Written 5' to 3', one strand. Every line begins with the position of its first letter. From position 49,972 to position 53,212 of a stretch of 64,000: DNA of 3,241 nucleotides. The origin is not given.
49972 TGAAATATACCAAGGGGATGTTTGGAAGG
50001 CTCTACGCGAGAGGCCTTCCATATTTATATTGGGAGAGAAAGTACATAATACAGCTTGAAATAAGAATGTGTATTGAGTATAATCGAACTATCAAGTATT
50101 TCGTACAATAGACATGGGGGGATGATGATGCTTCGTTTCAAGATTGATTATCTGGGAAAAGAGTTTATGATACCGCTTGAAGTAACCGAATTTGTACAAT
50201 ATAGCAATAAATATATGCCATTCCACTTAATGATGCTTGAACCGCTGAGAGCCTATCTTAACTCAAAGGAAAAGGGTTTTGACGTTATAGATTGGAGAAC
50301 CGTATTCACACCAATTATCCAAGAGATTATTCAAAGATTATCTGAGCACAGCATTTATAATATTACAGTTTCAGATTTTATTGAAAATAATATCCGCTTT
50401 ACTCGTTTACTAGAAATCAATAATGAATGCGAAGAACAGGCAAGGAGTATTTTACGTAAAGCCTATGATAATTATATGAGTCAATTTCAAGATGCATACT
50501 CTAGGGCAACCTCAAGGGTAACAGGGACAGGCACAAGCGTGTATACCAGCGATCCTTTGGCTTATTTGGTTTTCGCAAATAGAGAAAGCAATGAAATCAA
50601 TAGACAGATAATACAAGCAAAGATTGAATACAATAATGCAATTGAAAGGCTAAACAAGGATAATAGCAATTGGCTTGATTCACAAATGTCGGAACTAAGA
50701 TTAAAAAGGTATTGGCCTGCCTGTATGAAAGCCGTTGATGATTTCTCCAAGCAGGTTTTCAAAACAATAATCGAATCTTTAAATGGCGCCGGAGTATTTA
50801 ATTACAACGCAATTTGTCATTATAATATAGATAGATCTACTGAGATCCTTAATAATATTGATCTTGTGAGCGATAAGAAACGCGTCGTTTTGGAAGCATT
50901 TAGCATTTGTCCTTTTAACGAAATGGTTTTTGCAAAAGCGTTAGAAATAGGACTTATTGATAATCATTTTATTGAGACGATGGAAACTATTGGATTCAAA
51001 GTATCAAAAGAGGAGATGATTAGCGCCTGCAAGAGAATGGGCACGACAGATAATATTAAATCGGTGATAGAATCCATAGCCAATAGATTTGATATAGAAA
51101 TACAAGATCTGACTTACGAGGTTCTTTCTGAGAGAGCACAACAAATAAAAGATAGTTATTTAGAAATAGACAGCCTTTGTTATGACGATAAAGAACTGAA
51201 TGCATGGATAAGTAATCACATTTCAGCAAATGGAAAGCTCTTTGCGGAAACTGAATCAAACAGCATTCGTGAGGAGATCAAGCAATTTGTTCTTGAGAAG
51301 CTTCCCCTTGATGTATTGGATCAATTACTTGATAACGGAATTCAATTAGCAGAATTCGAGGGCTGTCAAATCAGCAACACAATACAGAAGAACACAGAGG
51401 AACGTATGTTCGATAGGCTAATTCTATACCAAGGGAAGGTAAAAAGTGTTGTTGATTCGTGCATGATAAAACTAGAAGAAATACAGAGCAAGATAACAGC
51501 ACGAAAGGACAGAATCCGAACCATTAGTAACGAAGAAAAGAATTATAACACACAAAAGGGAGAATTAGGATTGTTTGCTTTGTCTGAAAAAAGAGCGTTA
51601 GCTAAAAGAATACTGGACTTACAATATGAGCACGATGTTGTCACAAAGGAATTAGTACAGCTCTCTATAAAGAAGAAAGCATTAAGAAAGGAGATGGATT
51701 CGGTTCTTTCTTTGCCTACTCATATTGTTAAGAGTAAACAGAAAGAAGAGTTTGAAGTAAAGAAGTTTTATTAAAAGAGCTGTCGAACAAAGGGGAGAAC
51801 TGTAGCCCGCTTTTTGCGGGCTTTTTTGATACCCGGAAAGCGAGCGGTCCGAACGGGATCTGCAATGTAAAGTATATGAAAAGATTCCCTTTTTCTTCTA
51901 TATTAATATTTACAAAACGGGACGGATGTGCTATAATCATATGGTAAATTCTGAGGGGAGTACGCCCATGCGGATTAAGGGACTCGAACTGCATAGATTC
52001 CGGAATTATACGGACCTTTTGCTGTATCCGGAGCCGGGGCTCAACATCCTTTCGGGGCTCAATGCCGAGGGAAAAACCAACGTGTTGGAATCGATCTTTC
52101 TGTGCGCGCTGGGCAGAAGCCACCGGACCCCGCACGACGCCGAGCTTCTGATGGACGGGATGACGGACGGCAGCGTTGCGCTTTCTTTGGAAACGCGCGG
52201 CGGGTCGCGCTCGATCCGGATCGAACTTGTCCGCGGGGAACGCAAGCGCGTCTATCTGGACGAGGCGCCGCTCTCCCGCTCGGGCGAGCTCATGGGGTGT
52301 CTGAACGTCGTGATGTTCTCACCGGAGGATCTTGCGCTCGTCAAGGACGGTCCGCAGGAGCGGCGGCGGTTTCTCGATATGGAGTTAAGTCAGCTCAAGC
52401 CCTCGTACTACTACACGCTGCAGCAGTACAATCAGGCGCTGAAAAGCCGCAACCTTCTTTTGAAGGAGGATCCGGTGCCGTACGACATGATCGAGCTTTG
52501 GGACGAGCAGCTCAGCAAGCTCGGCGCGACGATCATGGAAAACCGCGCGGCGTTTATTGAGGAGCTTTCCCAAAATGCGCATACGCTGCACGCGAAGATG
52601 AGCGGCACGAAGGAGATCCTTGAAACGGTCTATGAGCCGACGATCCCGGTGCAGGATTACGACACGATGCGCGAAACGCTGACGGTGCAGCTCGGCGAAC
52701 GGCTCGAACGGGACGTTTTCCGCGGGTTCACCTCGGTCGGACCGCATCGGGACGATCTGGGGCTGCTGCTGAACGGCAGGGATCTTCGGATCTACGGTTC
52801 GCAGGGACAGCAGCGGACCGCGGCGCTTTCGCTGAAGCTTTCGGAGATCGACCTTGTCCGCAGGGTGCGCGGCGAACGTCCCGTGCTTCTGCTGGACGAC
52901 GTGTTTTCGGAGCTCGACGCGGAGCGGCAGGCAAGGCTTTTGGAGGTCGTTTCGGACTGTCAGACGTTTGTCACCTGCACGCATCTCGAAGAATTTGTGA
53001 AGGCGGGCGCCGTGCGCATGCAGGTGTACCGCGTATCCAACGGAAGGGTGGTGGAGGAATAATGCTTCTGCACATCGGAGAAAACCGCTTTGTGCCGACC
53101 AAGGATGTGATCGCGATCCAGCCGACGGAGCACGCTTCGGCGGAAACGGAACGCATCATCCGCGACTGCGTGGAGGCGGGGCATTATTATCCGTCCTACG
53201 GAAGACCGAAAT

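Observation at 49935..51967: AT-rich single-gene island with its own promoter and terminator, encoding a 550-aa orphan protein just upstream of recF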

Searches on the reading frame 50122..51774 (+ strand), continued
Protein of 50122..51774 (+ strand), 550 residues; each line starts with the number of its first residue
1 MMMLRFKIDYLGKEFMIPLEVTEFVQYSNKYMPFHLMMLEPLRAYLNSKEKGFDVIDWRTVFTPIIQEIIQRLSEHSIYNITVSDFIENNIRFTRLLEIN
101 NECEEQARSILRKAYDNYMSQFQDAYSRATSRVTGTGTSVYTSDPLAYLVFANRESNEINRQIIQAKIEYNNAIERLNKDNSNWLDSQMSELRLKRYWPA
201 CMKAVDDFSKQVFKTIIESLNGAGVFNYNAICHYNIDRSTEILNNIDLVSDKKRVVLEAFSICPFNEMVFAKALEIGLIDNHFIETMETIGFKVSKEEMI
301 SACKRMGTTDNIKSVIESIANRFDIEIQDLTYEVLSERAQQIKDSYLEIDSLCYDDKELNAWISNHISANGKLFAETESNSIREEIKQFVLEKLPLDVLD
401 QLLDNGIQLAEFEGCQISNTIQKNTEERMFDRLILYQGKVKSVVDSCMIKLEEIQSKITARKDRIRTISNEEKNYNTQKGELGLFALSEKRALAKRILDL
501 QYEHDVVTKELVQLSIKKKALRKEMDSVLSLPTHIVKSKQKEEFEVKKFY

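Call 71: find_encoding_contigs(protein=P0190, flank=8000, max_places=4)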
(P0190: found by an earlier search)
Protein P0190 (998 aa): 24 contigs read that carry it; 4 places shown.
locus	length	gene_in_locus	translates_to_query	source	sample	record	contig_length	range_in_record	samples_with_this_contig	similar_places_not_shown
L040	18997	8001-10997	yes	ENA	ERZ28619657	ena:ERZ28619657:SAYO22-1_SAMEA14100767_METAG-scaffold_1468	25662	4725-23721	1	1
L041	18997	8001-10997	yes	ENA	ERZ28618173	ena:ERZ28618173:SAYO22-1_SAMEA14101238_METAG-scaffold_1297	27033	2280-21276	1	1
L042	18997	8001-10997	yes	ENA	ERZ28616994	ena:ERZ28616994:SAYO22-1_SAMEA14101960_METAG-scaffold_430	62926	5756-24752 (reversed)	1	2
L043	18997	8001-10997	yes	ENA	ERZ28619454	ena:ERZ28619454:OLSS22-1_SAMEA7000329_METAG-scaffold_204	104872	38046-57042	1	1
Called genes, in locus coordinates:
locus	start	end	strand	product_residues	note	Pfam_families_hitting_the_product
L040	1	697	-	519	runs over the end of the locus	PF00239:Resolvase, PF07508:Recombinase, PF13408:Zn_ribbon_recom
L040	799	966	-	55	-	-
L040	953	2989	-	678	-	PF06048:DUF927, PF18662:HTH_56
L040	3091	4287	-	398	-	-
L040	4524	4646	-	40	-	-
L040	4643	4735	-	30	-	-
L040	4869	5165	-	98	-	PF06124:DUF960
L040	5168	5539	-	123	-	-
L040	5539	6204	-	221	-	PF07799:DUF1643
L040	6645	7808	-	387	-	PF14253:AbiH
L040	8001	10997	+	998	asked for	PF19789:DUF6273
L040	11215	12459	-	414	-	PF13102:Phage_int_SAM_5 (weak), PF14659:Phage_int_SAM_3, PF00589:Phage_integrase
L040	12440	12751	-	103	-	PF12728:HTH_17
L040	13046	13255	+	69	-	-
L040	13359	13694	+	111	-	PF12844:HTH_19, PF13560:HTH_31 (weak), PF01381:HTH_3, PF13443:HTH_26 (weak)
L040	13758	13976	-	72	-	PF13443:HTH_26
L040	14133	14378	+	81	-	PF01381:HTH_3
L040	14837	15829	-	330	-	-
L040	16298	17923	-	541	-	PF18884:TSP3_bac (faint), PF00092:VWA, PF13519:VWA_2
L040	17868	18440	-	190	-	-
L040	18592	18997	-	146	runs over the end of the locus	-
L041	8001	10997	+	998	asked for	PF19789:DUF6273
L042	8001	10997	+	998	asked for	PF19789:DUF6273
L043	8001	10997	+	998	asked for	PF19789:DUF6273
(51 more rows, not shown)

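Call 77: find_related_loci(query=window:50122-51774:+, collection=metagenome_contigs, flank=6000)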
Query window:50122-51774:+ (550 aa) in metagenome_contigs; peptide patterns used: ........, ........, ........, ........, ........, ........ (x = any residue, [..] = any of these).
51 stretches matched a pattern, but none encodes a relative of the query by tblastn (E <= 1e-3).

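Call 80: search_protein_families(library=padloc, proteins=[L035:7260-9023:+, L035:9013-10371:+, L035:5776-7119:+, L035:5183-5776:+, L040:6645-7808:-, L039:11431-12159:+, L030:10167-10895:+, L030:10900-11679:+, L028:10310-10711:+], max_evalue=0.00001)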
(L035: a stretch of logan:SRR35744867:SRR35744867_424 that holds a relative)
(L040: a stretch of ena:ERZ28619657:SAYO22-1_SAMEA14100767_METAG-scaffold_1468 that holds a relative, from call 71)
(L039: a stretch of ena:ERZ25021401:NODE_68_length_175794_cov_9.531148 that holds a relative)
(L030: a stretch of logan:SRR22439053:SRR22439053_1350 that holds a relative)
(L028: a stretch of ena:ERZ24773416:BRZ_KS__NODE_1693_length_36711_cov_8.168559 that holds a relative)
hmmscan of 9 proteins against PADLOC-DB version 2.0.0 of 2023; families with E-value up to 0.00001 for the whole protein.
L035:7260-9023:+ (587 aa): 95 families (the best 25 are shown)
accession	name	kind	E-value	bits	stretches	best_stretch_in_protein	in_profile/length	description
PDLC00078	GajA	-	4.3e-203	674.2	1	1-579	1-580/580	AAA ATPase domain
PDLC00077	GajA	-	3.4e-42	142.8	1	1-579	1-615/616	AAA ATPase domain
PDLC00102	GajA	-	1.2e-39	134.2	1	1-519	1-483/532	AAA ATPase domain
PDLC02979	AriA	-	4.1e-32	110.4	1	1-371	1-372/373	-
PDLC00070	GajA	-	4.3e-31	106.2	2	173-434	129-404/596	AAA ATPase domain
PDLC00071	GajA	-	2.8e-30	103.7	2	185-434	134-389/588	AAA ATPase domain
PDLC00098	GajA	-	6.4e-29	99.1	2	280-521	248-487/534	AAA ATPase domain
PDLC00069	GajA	-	9.1e-28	95.1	1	1-498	1-520/687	AAA ATPase domain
PDLC00080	GajA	-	3.5e-27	93.4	1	254-432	226-400/622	AAA ATPase domain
PDLC00099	GajA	-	4.8e-27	93.2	1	201-433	188-408/626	AAA ATPase domain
PDLC00065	GajA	-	8.5e-27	92.2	1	1-499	1-525/670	AAA ATPase domain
PDLC00096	GajA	-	2.5e-25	87.3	1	281-433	241-402/630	AAA ATPase domain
PDLC00091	GajA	-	6.9e-25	85.9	2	295-433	264-407/627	AAA ATPase domain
PDLC00063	GajA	-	1.1e-22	78.5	2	298-432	313-472/679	AAA ATPase domain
PDLC02358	Old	-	1.5e-22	78.2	2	1-44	2-45/578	Old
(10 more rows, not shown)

L035:9013-10371:+ (452 aa): 32 families (the best 25 are shown)
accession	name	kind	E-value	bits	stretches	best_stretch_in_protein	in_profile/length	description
PDLC00120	GajB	-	2.7e-119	397.3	1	1-450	2-450/458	UrvD helicase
PDLC00122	GajB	-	2.5e-28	97.3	1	6-254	23-270/502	UrvD helicase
PDLC00148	GajB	-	6.7e-28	95.7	1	2-193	4-189/369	UrvD helicase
PDLC00119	GajB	-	7.5e-24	82.6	1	5-132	21-153/565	UrvD helicase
PDLC00135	GajB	-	3e-23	80.6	1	5-241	26-262/603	UrvD helicase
PDLC00117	GajB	-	9.9e-22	75.1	1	5-119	33-152/604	UrvD helicase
PDLC00118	GajB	-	1.2e-20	71.9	1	4-212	10-207/515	UrvD helicase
PDLC00140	GajB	-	1.3e-19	68.6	1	3-192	5-181/365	UrvD helicase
PDLC00132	GajB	-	2.2e-19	67.5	1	5-98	22-112/625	UrvD helicase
PDLC03802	RTasHel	-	4.4e-19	66.8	1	5-247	24-288/675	DRT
PDLC00111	GajB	-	1.3e-18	65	2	5-118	31-143/625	UrvD helicase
PDLC00130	GajB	-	3.1e-17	60.1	1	6-86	22-104/589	UrvD helicase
PDLC00123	GajB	-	9.7e-17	58.8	1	5-381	22-404/540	UrvD helicase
PDLC00143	GajB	-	1.7e-16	57.9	1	5-78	31-103/632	UrvD helicase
PDLC00127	GajB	-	1.2e-14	51.8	1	5-109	26-133/594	UrvD helicase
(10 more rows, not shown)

L035:5776-7119:+ (447 aa): 12 families
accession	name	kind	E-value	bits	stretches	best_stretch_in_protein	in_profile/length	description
PDLC03022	MTase_I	-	2.1e-27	93.9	1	82-417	125-479/857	Type I methyltransferase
PDLC04134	mad2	-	2.8e-27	93.7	1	5-385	141-488/492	mads_2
PDLC03021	MTase_I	-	2.9e-25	87.1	1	96-441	116-482/491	Type I methyltransferase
PDLC03027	MTase_I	-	1.1e-22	78.4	1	139-420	153-445/810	Type I methyltransferase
PDLC03031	MTase_I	-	1.3e-17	61.3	1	186-413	235-485/834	Type I methyltransferase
PDLC03033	MTase_I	-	3.1e-16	57.4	1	216-442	282-522/541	Type I methyltransferase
PDLC03026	MTase_I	-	9.2e-13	46.1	1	4-439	5-465/487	Type I methyltransferase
PDLC03029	MTase_I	-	2e-11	41.1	1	186-405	235-471/661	Type I methyltransferase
PDLC03032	MTase_I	-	6.8e-11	38.9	1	192-415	214-442/1001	Type I methyltransferase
PDLC03028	MTase_I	-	3.5e-10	36.6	1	274-433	1050-1211/1236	Type I methyltransferase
PDLC03039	MTase_I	-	1.1e-08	31.7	1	120-415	144-452/708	Type I methyltransferase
PDLC03038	MTase_I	-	1.1e-08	31.4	1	134-415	161-454/896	Type I methyltransferase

L035:5183-5776:+ (197 aa): 33 families (the best 25 are shown)
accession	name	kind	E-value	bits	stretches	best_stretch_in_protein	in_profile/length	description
PDLC03086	Specificity_I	-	7.4e-14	49.5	1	23-181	23-183/458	Type I specificity subunit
PDLC03100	Specificity_I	-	5.5e-13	47.1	1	10-188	195-380/392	Type I specificity subunit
PDLC03073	Specificity_I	-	2.3e-11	41.5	1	23-184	29-193/437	Type I specificity subunit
PDLC03077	Specificity_I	-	5.5e-11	40.7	1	8-170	217-376/417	Type I specificity subunit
PDLC03072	Specificity_I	-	7.5e-11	39.7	1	14-170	243-402/448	Type I specificity subunit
PDLC04137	mad5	-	7.6e-11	39.8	1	5-191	210-388/392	mads_5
PDLC03089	Specificity_I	-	1.1e-10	39.2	1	27-167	24-164/446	Type I specificity subunit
PDLC03124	Specificity_I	-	1.3e-10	39.8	1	9-157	20-169/413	Type I specificity subunit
PDLC03168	Specificity_I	-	1.5e-10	39.2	1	26-181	20-175/459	Type I specificity subunit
PDLC03105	Specificity_I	-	1.7e-10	38.9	1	29-182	257-409/448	Type I specificity subunit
PDLC03169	Specificity_I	-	2.4e-10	38.4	1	8-166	218-380/461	Type I specificity subunit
PDLC03179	Specificity_I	-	3.1e-10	37.6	1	9-169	395-556/589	Type I specificity subunit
PDLC03068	Specificity_I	-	4.2e-10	37.3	1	10-181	3-175/403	Type I specificity subunit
PDLC03079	Specificity_I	-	1.1e-09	36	1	10-177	250-420/470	Type I specificity subunit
PDLC03172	Specificity_I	-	1.1e-08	32.6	1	54-176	268-390/431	Type I specificity subunit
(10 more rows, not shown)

L040:6645-7808:- (387 aa): 1 family
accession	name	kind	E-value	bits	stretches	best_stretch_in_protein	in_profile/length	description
PDLC02345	AbiH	-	6.8e-14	50.1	1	92-291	46-241/343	AbiH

L039:11431-12159:+ (242 aa): 0 families

L030:10167-10895:+ (242 aa): 0 families

L030:10900-11679:+ (259 aa): 1 family
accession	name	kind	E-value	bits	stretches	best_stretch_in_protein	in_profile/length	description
PDLC03859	LmuB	-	2.1e-06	25.2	1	5-234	333-491/611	-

L028:10310-10711:+ (133 aa): 0 families
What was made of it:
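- AbiH and an integrase on either side (calls 71, 80).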

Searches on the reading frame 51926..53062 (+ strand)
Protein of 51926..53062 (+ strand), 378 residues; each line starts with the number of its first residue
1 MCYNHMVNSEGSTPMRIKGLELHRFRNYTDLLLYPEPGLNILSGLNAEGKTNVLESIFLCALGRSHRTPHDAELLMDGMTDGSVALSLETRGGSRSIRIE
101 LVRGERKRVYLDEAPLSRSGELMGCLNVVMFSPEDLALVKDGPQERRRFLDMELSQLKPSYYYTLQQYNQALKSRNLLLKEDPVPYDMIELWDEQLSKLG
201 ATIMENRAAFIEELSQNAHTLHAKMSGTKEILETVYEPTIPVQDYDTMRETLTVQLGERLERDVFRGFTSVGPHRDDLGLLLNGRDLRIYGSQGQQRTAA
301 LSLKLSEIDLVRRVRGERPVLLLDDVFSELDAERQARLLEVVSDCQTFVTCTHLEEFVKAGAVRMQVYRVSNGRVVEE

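Call 5: search_protein_families(library=pfam, proteins=[window:51926-53062:+], max_evalue=1)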
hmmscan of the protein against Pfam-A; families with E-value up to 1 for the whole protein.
window:51926-53062:+ (378 aa): 6 families
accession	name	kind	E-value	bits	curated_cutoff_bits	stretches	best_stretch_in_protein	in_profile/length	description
PF02463.25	SMC_N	-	5.8e-15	55.7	40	1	17-373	2-217/220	RecF/RecN/SMC N terminal domain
PF13476.12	AAA_23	-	3.5e-07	31.5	27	1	20-108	2-86/201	AAA domain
PF13304.12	AAA_21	-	4.8e-05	24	27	1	287-347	238-288/304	AAA domain, putative AbiEii toxin, Type IV TA system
PF13514.12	AAA_27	-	0.0023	18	22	1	15-71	1-60/206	AAA domain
PF13175.12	AAA_15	-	0.025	14.6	32.1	1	15-57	1-43/374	AAA ATPase domain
PF13558.12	SbcC_Walker_B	-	0.096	13.4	27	1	292-342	34-88/90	SbcC/RAD50-like, Walker B motif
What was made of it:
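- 51968..53062 (+): recF (364 aa), the right-hand host gene of the hotspot. Pfam SMC_N and AAA_23 (call 5).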
